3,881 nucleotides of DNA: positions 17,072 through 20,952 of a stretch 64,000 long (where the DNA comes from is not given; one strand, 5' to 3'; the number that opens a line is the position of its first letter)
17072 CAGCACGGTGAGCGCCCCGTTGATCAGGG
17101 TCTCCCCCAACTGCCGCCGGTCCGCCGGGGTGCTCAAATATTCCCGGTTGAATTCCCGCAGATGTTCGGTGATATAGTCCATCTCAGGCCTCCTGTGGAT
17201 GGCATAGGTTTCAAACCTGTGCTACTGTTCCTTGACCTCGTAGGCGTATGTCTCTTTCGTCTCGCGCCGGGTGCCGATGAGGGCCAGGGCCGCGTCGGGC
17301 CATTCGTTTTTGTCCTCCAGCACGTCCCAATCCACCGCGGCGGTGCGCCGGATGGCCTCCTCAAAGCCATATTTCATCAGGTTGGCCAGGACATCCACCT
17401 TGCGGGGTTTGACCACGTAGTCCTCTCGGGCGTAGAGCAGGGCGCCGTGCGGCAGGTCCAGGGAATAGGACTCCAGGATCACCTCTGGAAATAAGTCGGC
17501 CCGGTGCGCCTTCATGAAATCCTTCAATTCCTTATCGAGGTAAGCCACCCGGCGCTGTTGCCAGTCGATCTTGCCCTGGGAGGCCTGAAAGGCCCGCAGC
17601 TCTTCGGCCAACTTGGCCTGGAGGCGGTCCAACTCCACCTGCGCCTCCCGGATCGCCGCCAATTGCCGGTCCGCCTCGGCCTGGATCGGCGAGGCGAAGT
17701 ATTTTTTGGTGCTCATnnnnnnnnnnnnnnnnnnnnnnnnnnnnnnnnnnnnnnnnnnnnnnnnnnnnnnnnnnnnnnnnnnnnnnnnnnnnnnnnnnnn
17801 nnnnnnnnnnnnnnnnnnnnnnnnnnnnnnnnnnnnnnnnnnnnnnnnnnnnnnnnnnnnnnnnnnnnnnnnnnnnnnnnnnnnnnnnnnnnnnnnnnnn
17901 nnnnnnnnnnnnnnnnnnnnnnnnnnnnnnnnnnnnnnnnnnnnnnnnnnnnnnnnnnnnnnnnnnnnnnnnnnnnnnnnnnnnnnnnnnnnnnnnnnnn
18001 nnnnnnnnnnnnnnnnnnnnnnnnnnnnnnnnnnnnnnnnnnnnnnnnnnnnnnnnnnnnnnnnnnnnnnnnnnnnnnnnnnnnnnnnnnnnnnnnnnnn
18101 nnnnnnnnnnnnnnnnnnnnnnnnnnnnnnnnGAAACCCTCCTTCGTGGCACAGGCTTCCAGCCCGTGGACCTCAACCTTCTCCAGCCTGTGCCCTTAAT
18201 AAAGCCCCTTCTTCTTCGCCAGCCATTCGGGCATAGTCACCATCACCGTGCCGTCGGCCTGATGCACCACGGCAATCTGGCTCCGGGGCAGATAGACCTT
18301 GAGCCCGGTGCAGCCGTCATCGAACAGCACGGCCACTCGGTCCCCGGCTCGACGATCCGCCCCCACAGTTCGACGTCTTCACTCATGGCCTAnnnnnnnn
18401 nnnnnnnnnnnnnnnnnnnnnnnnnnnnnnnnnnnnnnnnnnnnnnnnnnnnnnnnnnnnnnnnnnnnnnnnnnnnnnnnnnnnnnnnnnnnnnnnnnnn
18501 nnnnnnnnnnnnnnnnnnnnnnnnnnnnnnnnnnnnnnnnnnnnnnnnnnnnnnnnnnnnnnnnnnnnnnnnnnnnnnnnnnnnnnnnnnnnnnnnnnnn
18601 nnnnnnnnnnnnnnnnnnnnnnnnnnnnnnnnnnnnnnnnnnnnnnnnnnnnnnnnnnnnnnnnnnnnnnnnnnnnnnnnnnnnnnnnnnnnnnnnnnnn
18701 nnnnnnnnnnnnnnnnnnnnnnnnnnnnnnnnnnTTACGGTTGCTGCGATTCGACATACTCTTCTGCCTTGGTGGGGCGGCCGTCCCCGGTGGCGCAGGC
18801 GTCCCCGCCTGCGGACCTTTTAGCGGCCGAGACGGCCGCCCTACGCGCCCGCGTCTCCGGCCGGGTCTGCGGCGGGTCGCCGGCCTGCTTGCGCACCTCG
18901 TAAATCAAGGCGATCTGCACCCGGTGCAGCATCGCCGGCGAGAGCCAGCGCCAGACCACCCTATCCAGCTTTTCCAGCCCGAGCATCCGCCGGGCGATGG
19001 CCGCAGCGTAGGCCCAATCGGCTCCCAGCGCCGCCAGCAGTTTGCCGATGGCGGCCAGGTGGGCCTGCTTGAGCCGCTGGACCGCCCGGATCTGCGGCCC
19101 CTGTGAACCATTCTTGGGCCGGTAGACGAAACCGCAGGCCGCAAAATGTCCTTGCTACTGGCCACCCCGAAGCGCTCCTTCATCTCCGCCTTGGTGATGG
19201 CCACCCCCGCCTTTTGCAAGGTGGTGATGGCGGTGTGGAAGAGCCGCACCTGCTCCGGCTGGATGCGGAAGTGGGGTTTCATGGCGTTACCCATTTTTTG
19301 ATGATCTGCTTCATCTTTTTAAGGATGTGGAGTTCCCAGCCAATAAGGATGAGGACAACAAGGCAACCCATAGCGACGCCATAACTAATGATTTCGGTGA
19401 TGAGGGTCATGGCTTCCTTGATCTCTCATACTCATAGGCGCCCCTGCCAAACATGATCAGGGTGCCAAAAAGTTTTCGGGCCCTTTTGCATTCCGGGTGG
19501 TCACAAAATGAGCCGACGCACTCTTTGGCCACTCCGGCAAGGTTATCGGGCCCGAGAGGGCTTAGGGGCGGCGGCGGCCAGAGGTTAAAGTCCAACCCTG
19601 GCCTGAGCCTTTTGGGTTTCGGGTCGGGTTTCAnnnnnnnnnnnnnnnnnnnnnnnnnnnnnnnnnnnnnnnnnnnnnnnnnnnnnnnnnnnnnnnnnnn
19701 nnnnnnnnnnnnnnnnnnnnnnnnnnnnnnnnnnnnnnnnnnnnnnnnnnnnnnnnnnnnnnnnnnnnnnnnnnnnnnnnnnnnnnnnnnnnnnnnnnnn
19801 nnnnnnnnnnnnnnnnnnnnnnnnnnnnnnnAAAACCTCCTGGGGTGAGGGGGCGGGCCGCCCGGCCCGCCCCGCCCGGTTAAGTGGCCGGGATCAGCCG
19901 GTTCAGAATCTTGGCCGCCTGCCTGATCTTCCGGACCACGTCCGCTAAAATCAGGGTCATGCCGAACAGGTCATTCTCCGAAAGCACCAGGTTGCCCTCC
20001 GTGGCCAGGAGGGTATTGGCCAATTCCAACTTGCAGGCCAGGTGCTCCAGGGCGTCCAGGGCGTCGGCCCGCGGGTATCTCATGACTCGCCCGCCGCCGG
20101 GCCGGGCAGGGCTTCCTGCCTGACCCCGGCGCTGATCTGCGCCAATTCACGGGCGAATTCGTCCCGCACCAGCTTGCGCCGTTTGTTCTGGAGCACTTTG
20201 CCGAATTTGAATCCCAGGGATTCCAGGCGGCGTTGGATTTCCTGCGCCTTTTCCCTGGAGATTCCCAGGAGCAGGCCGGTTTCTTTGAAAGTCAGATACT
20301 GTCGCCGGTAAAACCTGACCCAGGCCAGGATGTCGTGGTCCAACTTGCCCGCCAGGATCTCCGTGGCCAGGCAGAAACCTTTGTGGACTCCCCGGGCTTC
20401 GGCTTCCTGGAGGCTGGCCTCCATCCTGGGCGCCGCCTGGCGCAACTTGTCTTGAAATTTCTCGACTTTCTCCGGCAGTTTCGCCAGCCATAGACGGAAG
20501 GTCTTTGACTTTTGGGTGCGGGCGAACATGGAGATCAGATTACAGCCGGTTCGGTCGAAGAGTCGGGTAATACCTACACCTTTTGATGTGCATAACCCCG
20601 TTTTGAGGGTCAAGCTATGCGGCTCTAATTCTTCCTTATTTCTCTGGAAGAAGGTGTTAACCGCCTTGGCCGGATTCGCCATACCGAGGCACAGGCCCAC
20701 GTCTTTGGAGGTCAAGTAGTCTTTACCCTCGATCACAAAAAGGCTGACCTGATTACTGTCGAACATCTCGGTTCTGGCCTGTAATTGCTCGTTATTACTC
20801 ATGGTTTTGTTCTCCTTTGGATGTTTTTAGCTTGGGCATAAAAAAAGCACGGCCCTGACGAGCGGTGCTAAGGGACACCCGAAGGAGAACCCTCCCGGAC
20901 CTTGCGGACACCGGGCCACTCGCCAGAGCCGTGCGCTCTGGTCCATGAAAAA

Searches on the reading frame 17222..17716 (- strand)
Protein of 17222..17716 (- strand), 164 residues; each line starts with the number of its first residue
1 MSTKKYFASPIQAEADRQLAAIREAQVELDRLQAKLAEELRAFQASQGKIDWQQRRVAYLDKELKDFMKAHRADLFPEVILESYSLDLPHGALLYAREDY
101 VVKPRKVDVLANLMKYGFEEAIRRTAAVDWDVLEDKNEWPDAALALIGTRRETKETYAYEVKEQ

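Call 41: search_protein_families(library=pfam, proteins=[window:17222-17716:-], max_evalue=0.01)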
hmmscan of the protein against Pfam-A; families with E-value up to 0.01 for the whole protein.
window:17222-17716:- (164 aa): 2 families
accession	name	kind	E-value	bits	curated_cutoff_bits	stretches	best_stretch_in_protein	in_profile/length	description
PF07352.17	Phage_Mu_Gam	-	5.2e-19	69.1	28.3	1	13-161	2-149/149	Bacteriophage Mu Gam like protein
PF16515.11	HIP1_clath_bdg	-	0.0019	19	28.8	1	13-66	9-63/99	Clathrin-binding domain of Huntingtin-interacting protein 1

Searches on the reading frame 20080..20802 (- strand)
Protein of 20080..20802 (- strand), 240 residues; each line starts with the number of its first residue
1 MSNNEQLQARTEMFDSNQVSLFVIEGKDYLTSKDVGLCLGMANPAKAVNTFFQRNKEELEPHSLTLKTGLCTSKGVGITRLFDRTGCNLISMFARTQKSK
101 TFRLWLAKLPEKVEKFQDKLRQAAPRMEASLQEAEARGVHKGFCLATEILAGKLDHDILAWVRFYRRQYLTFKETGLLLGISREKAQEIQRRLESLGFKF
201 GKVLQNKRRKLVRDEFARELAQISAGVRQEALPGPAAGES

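Call 8: search_protein_families(library=pfam, proteins=[window:20080-20802:-], max_evalue=0.01)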
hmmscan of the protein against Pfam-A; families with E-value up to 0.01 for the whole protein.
window:20080-20802:- (240 aa): 2 families
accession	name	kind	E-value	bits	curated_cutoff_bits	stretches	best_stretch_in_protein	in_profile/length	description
PF02498.22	Bro-N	-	4.9e-05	24.3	25.6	1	23-107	6-91/96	BRO family, N-terminal domain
PF13518.12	HTH_28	-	0.0017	18.8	25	1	159-208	3-48/52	Helix-turn-helix domain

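Call 9: find_related_loci(query=window:20080-20802:-, collection=viral_contigs, flank=3000)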
Query window:20080-20802:- (240 aa) in viral_contigs; peptide patterns used: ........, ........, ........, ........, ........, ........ (x = any residue, [..] = any of these).
37 stretches matched a pattern, but none encodes a relative of the query by tblastn (E <= 1e-3).

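Call 11: find_homologous_proteins(query=window:20080-20802:-)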
Query window:20080-20802:- (240 aa): 5 proteins with E <= 0.001 among 601 candidates.
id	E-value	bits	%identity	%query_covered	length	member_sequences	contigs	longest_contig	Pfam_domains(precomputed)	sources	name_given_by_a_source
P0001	2.1e-153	526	100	100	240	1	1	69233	-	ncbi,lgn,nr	ncbi:MAG: hypothetical protein NTY36_01450 [Deltaproteobacteria bacterium]|nr:hypothetical protein [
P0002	2.8e-103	362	70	98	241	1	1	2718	-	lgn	-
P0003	4.2e-62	227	54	88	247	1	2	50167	PF02498.23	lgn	-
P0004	1.7e-44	170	46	81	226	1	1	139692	PF02498.23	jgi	jgi:prophage antirepressor-like protein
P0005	2.4e-31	127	37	93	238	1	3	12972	PF02498.23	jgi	jgi:prophage antirepressor-like protein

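Call 12: find_encoding_contigs(protein=P0002, flank=5000, max_places=4)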
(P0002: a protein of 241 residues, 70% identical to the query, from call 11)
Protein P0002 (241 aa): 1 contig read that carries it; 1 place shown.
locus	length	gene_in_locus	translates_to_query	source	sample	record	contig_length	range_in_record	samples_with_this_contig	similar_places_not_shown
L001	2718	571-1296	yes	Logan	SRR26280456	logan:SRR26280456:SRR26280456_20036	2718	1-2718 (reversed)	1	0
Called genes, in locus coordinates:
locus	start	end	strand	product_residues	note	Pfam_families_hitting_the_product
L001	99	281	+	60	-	PF12728:HTH_17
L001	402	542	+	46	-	-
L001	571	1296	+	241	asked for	-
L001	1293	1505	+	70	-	-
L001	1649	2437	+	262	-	-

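Call 13: find_encoding_contigs(protein=P0003, flank=5000, max_places=4)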
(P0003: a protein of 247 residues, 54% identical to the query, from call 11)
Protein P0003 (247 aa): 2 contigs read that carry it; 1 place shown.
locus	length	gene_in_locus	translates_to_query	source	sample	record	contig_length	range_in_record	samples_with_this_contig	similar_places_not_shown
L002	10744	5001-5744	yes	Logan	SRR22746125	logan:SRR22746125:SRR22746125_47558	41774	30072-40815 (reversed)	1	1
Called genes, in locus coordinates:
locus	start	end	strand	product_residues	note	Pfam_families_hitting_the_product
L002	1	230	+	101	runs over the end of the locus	-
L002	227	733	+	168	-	PF06252:GemA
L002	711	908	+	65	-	-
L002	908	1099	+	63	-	-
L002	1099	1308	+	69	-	-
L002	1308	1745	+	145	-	-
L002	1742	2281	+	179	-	PF07352:Phage_Mu_Gam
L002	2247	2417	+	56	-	-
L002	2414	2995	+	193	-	PF27180:HI_1489_N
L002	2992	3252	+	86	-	PF04025:RemA-like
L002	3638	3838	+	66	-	-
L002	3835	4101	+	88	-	-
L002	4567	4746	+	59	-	PF12728:HTH_17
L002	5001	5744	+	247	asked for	PF02498:Bro-N (weak)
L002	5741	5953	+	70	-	-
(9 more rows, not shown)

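Call 14: find_encoding_contigs(protein=P0004, flank=5000, max_places=4)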
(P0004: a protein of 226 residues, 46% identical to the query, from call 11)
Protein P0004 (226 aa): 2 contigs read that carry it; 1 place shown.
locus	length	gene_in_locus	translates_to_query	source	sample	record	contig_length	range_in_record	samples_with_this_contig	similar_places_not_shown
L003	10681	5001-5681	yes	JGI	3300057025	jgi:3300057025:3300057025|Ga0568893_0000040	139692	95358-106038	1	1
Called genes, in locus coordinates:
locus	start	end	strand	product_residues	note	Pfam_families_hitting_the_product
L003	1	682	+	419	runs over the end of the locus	-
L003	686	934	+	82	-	PF04025:RemA-like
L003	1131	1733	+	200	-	PF27180:HI_1489_N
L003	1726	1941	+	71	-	-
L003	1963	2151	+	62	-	-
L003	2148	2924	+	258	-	PF07505:DUF5131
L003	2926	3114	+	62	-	-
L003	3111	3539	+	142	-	PF06252:GemA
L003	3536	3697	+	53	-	-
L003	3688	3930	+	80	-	-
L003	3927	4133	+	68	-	-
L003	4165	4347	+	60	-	PF12728:HTH_17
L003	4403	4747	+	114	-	-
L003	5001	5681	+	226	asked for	PF02498:Bro-N (weak)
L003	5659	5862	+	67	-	-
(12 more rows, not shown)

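Call 15: find_encoding_contigs(protein=P0005, flank=5000, max_places=4)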
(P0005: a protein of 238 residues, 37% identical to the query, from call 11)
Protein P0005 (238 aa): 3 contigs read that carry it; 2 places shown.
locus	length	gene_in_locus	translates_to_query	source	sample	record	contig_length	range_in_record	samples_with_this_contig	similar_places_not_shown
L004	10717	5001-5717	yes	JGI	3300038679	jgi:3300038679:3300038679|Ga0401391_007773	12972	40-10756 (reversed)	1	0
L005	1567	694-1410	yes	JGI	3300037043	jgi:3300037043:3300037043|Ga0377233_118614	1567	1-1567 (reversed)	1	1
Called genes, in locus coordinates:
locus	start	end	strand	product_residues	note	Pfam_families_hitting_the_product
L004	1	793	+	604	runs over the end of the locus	-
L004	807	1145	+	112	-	-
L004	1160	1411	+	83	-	-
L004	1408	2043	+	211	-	PF27180:HI_1489_N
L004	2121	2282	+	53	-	-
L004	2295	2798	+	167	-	PF06252:GemA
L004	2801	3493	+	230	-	PF01471:PG_binding_1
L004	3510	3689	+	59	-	PF12728:HTH_17 (weak)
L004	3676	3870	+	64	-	-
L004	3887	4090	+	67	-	-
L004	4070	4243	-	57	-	-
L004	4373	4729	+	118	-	-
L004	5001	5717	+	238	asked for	PF02498:Bro-N (weak)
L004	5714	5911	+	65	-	-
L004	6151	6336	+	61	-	-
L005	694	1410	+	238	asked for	PF02498:Bro-N (weak)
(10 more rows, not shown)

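Call 43: search_protein_families(library=pfam, proteins=[P0003, P0004, P0005], max_evalue=0.01)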
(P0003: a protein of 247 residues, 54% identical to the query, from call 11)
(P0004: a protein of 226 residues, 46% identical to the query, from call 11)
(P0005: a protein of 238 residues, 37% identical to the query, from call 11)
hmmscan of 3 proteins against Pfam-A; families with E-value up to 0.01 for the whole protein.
P0003 (247 aa): 1 family
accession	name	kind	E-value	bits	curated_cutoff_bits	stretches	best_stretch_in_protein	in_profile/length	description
PF02498.22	Bro-N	-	2.1e-06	28.7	25.6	1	21-113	4-91/96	BRO family, N-terminal domain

P0004 (226 aa): 1 family
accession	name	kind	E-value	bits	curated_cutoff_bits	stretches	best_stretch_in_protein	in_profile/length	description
PF02498.22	Bro-N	-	6.7e-07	30.3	25.6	1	24-107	5-91/96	BRO family, N-terminal domain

P0005 (238 aa): 3 families
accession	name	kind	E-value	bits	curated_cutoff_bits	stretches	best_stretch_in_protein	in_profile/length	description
PF02498.22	Bro-N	-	6e-07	30.4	25.6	1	21-106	4-91/96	BRO family, N-terminal domain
PF04545.22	Sigma70_r4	-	0.0078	16.2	24.1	0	159-176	20-37/50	Sigma-70, region 4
PF12802.13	MarR_2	-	0.0087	16.6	27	0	147-188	6-49/61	MarR family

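Call 65: search_protein_families(library=phrogs, proteins=[window:20080-20802:-], max_evalue=0.001)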
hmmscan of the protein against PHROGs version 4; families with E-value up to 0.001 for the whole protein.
window:20080-20802:- (240 aa): 8 families
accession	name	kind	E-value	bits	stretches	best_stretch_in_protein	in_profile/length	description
phrog_5060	-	transcription regulation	2e-11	45.3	1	13-131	11-130/224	anti-repressor Ant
phrog_2127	-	transcription regulation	1.9e-10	42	1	14-139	9-147/313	anti-repressor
phrog_245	-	transcription regulation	2.2e-09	38.2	1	5-106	37-129/319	anti-repressor Ant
phrog_2593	-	transcription regulation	1.9e-08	35.4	1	14-107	27-120/255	anti-repressor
phrog_9976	-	transcription regulation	4.5e-05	24.4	1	10-107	2-91/188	anti-repressor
phrog_2011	-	transcription regulation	9.5e-05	23.2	1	12-108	7-104/275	anti-repressor Ant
phrog_24129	-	unknown function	0.00024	21.7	1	13-45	7-39/53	-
phrog_2977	-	transcription regulation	0.00087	20.1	0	14-59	69-114/150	anti-repressor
